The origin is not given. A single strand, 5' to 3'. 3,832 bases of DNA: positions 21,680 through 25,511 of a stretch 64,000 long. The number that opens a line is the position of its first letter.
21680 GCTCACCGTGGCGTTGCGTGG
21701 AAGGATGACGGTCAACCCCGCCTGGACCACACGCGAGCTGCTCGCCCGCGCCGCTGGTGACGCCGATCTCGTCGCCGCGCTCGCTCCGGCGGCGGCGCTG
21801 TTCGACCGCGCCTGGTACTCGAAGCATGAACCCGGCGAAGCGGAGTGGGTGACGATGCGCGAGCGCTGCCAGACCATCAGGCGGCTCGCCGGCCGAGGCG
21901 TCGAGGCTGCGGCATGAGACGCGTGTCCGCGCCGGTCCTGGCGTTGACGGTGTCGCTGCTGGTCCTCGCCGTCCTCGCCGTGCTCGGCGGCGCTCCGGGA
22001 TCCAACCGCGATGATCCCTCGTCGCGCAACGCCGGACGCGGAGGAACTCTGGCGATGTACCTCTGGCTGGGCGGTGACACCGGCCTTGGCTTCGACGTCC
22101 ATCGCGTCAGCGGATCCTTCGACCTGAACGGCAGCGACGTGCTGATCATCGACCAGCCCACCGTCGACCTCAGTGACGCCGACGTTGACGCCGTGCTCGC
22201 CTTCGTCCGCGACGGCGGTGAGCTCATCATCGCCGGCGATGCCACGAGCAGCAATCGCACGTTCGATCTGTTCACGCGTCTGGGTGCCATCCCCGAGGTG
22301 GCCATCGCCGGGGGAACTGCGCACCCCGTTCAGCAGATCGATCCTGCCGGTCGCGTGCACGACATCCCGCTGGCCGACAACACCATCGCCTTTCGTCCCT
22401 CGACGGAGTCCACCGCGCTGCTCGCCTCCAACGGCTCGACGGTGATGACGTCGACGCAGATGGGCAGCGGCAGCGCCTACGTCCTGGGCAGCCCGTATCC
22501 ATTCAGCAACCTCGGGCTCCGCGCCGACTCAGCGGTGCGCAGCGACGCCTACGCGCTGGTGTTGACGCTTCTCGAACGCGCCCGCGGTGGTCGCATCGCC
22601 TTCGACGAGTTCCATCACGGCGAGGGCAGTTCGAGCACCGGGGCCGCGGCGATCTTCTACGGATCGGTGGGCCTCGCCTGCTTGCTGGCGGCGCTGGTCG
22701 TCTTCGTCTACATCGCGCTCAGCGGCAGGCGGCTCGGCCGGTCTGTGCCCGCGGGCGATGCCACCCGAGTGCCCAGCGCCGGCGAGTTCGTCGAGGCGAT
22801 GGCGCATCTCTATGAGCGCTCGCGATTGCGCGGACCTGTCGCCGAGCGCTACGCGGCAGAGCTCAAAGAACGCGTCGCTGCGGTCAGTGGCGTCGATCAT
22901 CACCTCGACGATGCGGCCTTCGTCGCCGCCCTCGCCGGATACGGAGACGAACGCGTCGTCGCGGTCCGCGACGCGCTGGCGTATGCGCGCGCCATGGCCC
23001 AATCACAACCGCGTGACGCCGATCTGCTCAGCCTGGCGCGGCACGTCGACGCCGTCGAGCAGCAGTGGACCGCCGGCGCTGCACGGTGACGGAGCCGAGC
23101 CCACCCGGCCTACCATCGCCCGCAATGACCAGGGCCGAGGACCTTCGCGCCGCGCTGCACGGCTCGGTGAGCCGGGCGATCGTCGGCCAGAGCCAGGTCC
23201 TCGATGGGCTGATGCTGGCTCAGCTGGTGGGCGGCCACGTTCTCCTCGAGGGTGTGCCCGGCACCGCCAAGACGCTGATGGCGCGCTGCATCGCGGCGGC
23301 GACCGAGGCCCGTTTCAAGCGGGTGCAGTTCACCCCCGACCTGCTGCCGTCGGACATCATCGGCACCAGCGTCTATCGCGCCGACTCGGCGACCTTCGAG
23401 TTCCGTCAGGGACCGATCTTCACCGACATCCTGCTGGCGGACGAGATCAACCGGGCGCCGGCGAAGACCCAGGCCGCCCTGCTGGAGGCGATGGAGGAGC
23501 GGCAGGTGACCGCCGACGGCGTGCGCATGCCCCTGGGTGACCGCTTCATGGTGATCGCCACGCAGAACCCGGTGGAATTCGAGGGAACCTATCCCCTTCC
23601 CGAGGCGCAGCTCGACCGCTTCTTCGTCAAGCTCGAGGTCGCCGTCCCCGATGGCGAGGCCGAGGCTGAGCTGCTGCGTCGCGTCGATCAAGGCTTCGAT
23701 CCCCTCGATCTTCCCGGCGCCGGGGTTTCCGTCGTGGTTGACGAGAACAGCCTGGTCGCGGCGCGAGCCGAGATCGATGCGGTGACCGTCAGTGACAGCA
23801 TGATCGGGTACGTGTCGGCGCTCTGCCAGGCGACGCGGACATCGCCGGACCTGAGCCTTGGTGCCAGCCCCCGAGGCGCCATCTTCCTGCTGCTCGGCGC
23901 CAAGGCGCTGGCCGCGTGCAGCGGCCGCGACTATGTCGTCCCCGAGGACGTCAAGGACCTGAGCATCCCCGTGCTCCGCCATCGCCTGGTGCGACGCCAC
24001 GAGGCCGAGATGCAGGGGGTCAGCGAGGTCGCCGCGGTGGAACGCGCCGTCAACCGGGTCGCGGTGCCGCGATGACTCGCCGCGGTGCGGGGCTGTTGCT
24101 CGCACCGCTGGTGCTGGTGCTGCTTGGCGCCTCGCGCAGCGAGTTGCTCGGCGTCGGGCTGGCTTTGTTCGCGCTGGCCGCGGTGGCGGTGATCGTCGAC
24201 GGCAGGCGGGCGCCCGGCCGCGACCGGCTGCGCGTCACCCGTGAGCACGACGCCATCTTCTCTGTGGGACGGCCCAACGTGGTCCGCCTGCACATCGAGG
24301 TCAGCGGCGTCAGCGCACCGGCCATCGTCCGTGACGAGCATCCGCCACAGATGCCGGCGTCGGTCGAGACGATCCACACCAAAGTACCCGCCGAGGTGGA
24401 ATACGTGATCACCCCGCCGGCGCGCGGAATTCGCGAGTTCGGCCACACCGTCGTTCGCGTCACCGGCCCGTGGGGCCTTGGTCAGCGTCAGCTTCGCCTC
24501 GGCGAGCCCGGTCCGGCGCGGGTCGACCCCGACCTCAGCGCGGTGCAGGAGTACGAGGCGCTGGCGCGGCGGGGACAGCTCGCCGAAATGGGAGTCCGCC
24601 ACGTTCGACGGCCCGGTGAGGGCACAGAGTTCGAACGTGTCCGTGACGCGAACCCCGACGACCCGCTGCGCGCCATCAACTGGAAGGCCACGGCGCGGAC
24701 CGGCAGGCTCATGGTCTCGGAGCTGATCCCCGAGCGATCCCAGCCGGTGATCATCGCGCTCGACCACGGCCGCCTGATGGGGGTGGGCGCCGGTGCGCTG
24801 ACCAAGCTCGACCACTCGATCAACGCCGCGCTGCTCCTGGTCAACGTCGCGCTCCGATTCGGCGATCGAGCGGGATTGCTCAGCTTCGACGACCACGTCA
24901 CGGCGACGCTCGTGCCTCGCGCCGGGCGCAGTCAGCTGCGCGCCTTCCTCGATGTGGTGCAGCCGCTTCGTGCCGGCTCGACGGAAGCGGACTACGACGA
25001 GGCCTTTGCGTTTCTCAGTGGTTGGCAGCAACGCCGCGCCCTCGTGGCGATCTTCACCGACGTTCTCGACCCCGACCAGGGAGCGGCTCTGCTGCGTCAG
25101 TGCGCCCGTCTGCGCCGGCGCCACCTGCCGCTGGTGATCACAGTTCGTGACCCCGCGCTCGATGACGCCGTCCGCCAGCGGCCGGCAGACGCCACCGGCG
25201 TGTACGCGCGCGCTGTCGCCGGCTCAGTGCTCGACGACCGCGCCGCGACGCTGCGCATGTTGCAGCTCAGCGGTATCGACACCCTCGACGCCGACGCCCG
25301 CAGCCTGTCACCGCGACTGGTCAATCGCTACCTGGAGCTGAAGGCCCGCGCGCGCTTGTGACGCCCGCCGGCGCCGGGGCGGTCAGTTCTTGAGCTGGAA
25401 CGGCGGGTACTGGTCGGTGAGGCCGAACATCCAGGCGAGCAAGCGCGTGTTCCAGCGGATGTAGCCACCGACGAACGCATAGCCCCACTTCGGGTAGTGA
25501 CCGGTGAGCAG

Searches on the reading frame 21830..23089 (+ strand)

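Call 103: search_protein_families(library=pfam, proteins=[window:21830-23089:+], max_evalue=0.001)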
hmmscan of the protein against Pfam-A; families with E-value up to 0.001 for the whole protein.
window:21830-23089:+ (419 aa): 3 families
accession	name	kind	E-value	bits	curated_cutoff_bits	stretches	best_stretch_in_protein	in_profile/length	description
PF14258.12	DUF4350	-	9.1e-12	46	30.4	1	66-233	2-171/181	Domain of unknown function (DUF4350)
PF09822.16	ABC_transp_aux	-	5.3e-05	23.1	34.7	1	90-140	31-84/288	ABC-type uncharacterized transport system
PF11837.13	INV_N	-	0.00093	20.1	27.8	0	13-63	5-53/109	Beta-fructofuranosidase, N-terminal domain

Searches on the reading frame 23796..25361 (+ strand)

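Call 101: search_protein_families(library=pfam, proteins=[window:23796-25361:+], max_evalue=0.001)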
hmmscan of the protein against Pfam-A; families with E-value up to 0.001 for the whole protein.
window:23796-25361:+ (521 aa): 2 families
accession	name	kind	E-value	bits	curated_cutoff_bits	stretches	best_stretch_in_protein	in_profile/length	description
PF01882.25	DUF58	-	2.4e-24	86.2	23.4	1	282-454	2-172/216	Protein of unknown function DUF58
PF13519.12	VWA_2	-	2.5e-06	28.5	27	1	318-422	1-105/107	von Willebrand factor type A domain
